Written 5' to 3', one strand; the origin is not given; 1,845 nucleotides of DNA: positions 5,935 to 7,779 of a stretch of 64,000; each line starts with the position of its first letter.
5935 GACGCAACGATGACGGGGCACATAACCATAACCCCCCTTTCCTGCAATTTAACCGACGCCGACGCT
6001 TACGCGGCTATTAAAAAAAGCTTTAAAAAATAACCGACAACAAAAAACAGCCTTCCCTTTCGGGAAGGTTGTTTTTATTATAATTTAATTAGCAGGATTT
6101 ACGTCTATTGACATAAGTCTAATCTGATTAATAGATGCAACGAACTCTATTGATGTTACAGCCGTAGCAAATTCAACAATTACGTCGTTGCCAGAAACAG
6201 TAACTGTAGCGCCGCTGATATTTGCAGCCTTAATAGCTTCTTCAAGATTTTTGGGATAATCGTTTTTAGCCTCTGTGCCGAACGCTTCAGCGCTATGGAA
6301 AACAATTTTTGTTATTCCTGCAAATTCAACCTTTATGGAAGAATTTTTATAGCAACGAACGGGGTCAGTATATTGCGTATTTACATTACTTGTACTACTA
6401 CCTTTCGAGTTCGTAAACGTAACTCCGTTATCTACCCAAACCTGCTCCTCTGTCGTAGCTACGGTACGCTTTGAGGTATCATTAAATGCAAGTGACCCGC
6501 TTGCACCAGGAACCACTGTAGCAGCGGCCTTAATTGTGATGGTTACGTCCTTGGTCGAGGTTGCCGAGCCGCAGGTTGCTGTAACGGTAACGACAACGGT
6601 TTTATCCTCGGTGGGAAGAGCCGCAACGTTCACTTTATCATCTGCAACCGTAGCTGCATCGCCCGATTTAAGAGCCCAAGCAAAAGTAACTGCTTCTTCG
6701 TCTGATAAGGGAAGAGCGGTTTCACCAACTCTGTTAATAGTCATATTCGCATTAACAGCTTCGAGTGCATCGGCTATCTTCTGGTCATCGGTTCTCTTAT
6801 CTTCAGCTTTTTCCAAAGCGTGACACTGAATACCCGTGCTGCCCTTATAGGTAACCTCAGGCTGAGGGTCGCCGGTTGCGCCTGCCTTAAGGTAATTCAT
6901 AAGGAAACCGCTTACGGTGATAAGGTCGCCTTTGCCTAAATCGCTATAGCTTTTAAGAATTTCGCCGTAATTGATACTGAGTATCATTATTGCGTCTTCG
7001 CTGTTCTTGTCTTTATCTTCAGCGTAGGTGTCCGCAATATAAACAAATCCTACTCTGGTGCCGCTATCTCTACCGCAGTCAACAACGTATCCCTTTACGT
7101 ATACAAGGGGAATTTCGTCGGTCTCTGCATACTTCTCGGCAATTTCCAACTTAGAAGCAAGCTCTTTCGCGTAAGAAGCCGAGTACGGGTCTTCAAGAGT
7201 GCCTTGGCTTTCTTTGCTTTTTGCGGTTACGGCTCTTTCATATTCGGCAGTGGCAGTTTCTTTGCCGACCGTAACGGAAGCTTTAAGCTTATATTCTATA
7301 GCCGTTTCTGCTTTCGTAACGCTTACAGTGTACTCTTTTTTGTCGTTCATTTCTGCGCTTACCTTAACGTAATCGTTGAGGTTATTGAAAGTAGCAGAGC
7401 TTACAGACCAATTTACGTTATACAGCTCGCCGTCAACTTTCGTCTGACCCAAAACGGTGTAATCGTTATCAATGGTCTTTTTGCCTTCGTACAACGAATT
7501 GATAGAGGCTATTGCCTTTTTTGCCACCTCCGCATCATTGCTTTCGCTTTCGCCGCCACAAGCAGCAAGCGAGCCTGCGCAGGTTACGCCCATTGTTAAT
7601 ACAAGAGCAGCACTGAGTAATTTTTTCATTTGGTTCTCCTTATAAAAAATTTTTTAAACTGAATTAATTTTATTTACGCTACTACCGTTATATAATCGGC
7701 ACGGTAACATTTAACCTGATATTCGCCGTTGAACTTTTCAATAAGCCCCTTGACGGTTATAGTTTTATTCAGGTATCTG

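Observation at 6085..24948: Self-contained extracellular nucleic-acid utilisation locus (about 19 kb, 19 co-directional genes)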

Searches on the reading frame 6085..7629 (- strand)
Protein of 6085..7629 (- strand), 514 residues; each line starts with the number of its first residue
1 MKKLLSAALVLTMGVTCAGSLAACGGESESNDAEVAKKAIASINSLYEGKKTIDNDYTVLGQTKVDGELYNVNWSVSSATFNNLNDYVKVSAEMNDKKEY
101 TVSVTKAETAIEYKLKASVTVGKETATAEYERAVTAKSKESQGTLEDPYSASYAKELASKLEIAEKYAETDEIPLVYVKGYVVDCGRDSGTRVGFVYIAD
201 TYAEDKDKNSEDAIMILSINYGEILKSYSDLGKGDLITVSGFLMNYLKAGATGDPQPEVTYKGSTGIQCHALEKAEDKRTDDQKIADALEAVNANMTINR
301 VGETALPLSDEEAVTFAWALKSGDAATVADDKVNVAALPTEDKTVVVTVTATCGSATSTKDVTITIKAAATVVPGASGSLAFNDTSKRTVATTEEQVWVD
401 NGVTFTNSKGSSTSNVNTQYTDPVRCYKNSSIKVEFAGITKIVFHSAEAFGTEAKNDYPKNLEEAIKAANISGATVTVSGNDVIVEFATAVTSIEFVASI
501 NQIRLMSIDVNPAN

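Call 3: search_protein_families(library=pfam, proteins=[window:6085-7629:-])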
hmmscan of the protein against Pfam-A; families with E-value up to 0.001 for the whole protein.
window:6085-7629:- (514 aa): 0 families

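Call 7: search_protein_families(library=ncbifam, proteins=[window:6085-7629:-], max_evalue=0.01)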
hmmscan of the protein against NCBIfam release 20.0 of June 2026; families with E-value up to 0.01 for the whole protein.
window:6085-7629:- (514 aa): 1 family
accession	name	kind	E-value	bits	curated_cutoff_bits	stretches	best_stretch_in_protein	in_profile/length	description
NF058595.1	invert_tail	domain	0.0009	19.6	37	0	340-366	86-112/113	lipo-invert putative C-terminal anchoring domain-containing protein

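Call 23: search_solved_structures(query=window:6085-7629:-, max_evalue=1)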
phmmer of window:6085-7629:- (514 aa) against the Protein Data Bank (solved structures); distinct sequences matched with E-value up to 1: 0.

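Call 40: find_homologous_proteins(query=window:6085-7629:-, max_evalue=0.001)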
Query window:6085-7629:- (514 aa): 38 proteins with E <= 0.001 among 8000 candidates.
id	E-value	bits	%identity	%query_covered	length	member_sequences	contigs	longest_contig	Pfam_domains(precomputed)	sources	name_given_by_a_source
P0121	0.0e+0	1090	100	100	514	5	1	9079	-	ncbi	-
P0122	3.3e-119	417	47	99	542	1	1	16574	PF20578.5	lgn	-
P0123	2.5e-113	398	46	99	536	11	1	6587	-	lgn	-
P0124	3.7e-108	381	55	72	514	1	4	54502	-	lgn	-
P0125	2.5e-105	371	48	72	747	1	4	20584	PF20578.5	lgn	-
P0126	7.2e-95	337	44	80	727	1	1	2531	PF20578.5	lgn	-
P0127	1.2e-94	336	45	72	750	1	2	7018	PF20578.5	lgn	-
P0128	3.0e-93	332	43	80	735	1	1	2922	PF20578.5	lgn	-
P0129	5.1e-86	308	47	73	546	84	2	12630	-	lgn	-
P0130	2.8e-82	295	46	73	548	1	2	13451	-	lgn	-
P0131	1.4e-81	293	46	73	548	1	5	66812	-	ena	-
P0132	8.3e-81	291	39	69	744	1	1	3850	PF20578.5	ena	-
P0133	7.0e-78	281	39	72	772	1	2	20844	-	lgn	-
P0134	3.2e-75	272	43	72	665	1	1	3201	-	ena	-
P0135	2.1e-74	269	44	75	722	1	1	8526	-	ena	-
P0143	2.5e-56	210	40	71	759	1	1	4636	PF01336.32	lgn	-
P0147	6.9e-54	202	38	75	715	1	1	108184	-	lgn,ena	-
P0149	1.7e-51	194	36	72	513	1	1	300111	-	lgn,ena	-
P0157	5.3e-17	80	45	27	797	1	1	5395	PF01336.32,PF20578.5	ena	-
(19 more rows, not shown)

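Call 44: find_encoding_contigs(protein=P0149, flank=10000, max_places=1)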
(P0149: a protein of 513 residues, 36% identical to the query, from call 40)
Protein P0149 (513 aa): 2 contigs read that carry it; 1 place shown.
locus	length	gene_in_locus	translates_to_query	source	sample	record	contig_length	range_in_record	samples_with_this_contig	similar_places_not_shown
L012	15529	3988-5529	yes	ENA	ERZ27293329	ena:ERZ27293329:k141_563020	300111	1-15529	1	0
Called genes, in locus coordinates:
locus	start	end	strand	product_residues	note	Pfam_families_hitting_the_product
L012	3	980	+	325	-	?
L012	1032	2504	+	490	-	PF01547:SBP_bac_1, PF13416:SBP_bac_8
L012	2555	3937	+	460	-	PF00565:SNase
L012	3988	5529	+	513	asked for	-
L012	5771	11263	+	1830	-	-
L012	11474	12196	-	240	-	PF01975:SurE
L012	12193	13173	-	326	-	PF01368:DHH, PF02272:DHHA1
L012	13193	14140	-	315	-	PF01368:DHH, PF02272:DHHA1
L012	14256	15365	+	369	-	PF06941:NT5C, PF00625:Guanylate_kin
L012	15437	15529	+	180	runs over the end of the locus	-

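Call 52: predict_structure(alignment_id=A3)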
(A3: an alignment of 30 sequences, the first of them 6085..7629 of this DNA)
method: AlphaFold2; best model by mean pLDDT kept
length: 514 residues; sequences in the alignment: 30
mean_pLDDT: 85.4   pTM: 0.52
mean pLDDT of the five models: 85.4, 85.0, 84.7, 84.4, 83.9
residues with pLDDT >= 90: 287; 70-90: 169; 50-70: 29; < 50: 29
segments of 3 or more residues with pLDDT < 50: 1-28
pLDDT, mean of each block of 10 residues (from residue 1): 30 34 42 92 83 84 92 92 89 92 88 94 94 87 94 91 73 88 94 95 90 94 91 95 85 84 93 87 92 86 87 91 95 91 96 96 90 79 93 93 92 69 86 91 84 67 88 86 89 86 91 65
secondary structure, 60 per line:
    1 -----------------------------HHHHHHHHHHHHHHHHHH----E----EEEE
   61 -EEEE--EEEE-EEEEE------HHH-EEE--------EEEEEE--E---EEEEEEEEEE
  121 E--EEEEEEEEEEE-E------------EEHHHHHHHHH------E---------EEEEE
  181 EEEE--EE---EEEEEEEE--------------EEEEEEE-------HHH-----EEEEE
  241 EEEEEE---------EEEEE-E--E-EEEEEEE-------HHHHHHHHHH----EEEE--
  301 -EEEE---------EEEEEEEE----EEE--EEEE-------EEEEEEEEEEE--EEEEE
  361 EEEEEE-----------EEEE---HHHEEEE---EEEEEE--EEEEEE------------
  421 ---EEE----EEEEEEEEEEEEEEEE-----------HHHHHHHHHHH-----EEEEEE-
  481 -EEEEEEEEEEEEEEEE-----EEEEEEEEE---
elements in order: H30-47 E57-60 E62-65 E68-71 E73-77 E88-90 E99-104 E111-121 E124-134 H151-159 E176-184 E192-199 E214-220 E236-246 E256-260 E267-273 H281-290 E295-298 E302-305 E315-322 E327-329 E332-335 E343-353 E356-366 E378-381 E388-391 E395-400 E403-408 E424-426 E431-446 H458-468 E474-479 E482-497 E503-511

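Call 54: search_protein_families(library=pfam, alignment_id=A3, max_evalue=0.01)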
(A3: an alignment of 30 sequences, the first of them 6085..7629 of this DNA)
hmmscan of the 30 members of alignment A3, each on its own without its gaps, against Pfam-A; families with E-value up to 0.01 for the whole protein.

A. member 1, window:6085-7629:- (514 aa): 1 family
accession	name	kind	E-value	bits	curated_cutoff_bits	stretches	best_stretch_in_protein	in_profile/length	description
PF20578.4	aBig_2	-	0.001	19.3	27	1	302-368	23-88/89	Atrophied bacterial Ig domain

B. families by the number of members that match (of 30 scanned): 9 families
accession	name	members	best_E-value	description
PF20578.4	aBig_2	26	2e-16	Atrophied bacterial Ig domain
PF01336.31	tRNA_anti-codon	6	2.4e-10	OB-fold nucleic acid binding domain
PF13742.12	tRNA_anti_2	2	1.8e-05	OB-fold nucleic acid binding domain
PF05122.18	SpdB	1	1.9e-05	Mobile element transfer protein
PF00436.31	SSB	1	0.00071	Single-strand binding protein family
PF13541.12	ChlI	1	0.0021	Subunit ChlI of Mg-chelatase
PF00801.26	PKD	1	0.0037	PKD domain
PF16353.11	LacZ_4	1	0.0057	Beta-galactosidase, domain 4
PF13290.12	CHB_HEX_C_1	1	0.0091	Chitobiase/beta-hexosaminidase C-terminal domain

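Call 55: fold_search(model_id=the predicted structure, library=pdb)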
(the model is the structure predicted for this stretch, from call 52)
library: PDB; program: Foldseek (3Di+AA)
matches with E <= 10: 1480; with E <= 0.001: 95
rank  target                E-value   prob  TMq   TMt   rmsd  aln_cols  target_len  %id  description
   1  7ok5_B                1.5e-06  0.98  0.14  0.13  28.3       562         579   12  Crystal structure of mouse neurofascin 155 immunoglobulin domains (released 2022-12-14)
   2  5szn_A                1.9e-06  0.98  0.14  0.13  33.6       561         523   10  Protocadherin gamma A9 extracellular cadherin domains 1-5 (released 2016-10-19)
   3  9g93_A                3.7e-06  0.97  0.15  0.13  21.4       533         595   11  CryoET structure of the in vitro grown Bacillus anthracis Sap S-layer (released 2024-12-18)
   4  8a0y_A                4.3e-06  0.95  0.15  0.14  34.8       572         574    9  Crystal structure of mouse contactin 2 immunoglobulin domains (released 2023-11-01)
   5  8d40_B                5.3e-06  0.98  0.15  0.18  32.2       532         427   10  Crystal structure of human CELSR1 EC1-4 (released 2023-08-30)
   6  8tri_A                5.9e-06  0.99  0.15  0.17  24.0       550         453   10  Crystal Structure of Mouse Cadherin-23 EC25-MAD28 F2894A (released 2024-08-28)
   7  7ok5_A                8.0e-06  0.96  0.15  0.14  28.4       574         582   12  Crystal structure of mouse neurofascin 155 immunoglobulin domains (released 2022-12-14)
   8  6vfr_A                8.0e-06  0.93  0.14  0.16  32.2       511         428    9  Crystal structure of human protocadherin 18 EC1-EC4 (released 2020-03-11)
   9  5w1d                  8.4e-06  0.96  0.14  0.17  26.5       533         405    9  Crystal Structure of Mouse Protocadherin-15 EC4-7 (released 2018-06-06)
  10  5e4i                  1.1e-05  0.99  0.16  0.20  31.0       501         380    9  Crystal structure of mouse CNTN5 Ig1-Ig4 domains (released 2016-08-31)
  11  7sz8_A                1.4e-05  0.96  0.14  0.17  31.0       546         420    6  Crystal structure of human CELSR1 EC4-7 (released 2022-12-14)
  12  5xwt_C                1.6e-05  0.97  0.13  0.16  27.9       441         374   12  Crystal structure of PTPdelta Ig1-Fn1 in complex with SALM5 LRR-Ig (released 2018-06-06)
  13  5ho0                  1.7e-05  1.00  0.23  0.16  20.0       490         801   11  Crystal structure of AbnA (closed conformation), a GH43 extracellular arabinanase from Geobacillus stearothermophilus (released 2017-02-01)
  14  6dms                  1.7e-05  1.00  0.17  0.13  15.0       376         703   10  Endo-fucoidan hydrolase MfFcnA4_H294Q from glycoside hydrolase family 107 (released 2018-10-03)
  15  6vg1_A                1.7e-05  0.94  0.14  0.12  31.1       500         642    9  xenopus protocadherin 8.1 EC1-6 (released 2020-03-11)
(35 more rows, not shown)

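Call 56: search_protein_families(library=pfam, proteins=[P0143, P0157, P0133, P0147], max_evalue=0.01)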
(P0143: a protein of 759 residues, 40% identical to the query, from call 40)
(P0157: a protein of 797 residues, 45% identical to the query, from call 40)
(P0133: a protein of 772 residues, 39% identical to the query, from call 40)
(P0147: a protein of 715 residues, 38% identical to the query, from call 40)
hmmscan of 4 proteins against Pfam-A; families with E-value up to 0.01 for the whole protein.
P0143 (759 aa): 4 families
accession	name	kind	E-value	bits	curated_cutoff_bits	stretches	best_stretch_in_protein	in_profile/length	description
PF01336.31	tRNA_anti-codon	-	2.4e-10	40.6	27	1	424-468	19-66/75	OB-fold nucleic acid binding domain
PF13742.12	tRNA_anti_2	-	1.8e-05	25.3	27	0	490-574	1-82/95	OB-fold nucleic acid binding domain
PF00436.31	SSB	-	0.00071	20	26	0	433-463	51-81/104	Single-strand binding protein family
PF20578.4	aBig_2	-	0.0054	16.9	27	0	296-365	22-87/89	Atrophied bacterial Ig domain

P0157 (797 aa): 3 families
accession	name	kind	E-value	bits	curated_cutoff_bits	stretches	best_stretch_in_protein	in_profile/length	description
PF01336.31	tRNA_anti-codon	-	6.7e-08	32.8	27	0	481-543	3-61/75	OB-fold nucleic acid binding domain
PF20578.4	aBig_2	-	6.1e-06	26.4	27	1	61-135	21-88/89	Atrophied bacterial Ig domain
PF13742.12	tRNA_anti_2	-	0.0013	19.4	27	0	473-543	16-83/95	OB-fold nucleic acid binding domain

P0133 (772 aa): 1 family
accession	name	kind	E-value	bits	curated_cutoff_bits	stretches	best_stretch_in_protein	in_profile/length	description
PF20578.4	aBig_2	-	6.6e-05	23.1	27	2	553-618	25-88/89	Atrophied bacterial Ig domain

P0147 (715 aa): 1 family
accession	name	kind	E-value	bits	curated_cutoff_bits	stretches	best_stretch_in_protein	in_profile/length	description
PF20578.4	aBig_2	-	0.00078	19.6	27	0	67-126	35-88/89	Atrophied bacterial Ig domain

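Call 67: find_encoding_contigs(protein=P0121, flank=3000, max_places=3)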
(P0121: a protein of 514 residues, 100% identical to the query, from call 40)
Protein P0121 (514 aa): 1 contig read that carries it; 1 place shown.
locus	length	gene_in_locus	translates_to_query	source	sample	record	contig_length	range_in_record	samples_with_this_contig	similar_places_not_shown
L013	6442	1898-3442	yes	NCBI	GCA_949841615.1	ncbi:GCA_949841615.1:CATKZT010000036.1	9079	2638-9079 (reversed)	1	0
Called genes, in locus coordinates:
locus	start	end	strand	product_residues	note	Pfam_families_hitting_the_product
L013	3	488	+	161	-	?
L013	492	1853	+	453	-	PF00565:SNase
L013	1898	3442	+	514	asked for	-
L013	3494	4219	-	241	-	PF01975:SurE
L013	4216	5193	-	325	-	PF01368:DHH, PF02272:DHHA1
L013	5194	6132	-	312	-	PF01368:DHH, PF02272:DHHA1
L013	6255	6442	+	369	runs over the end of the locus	PF06941:NT5C, PF00625:Guanylate_kin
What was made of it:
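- A 100%-identical independent contig covers the other end (call 67).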

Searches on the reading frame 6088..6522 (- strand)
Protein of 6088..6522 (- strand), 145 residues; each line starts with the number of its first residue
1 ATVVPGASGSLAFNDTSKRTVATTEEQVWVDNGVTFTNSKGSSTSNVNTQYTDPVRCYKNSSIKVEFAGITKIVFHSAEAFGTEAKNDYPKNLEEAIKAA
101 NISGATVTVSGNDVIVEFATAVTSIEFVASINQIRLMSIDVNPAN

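Call 57: search_protein_families(library=pfam, proteins=[window:6088-6522:-], max_evalue=10)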
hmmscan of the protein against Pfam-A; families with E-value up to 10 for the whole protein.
seq(145 aa): 1 family
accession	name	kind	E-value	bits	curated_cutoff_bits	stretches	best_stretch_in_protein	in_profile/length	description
PF13550.12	Phage-tail_3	-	0.088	13.1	23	1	8-68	25-90/164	Putative phage tail protein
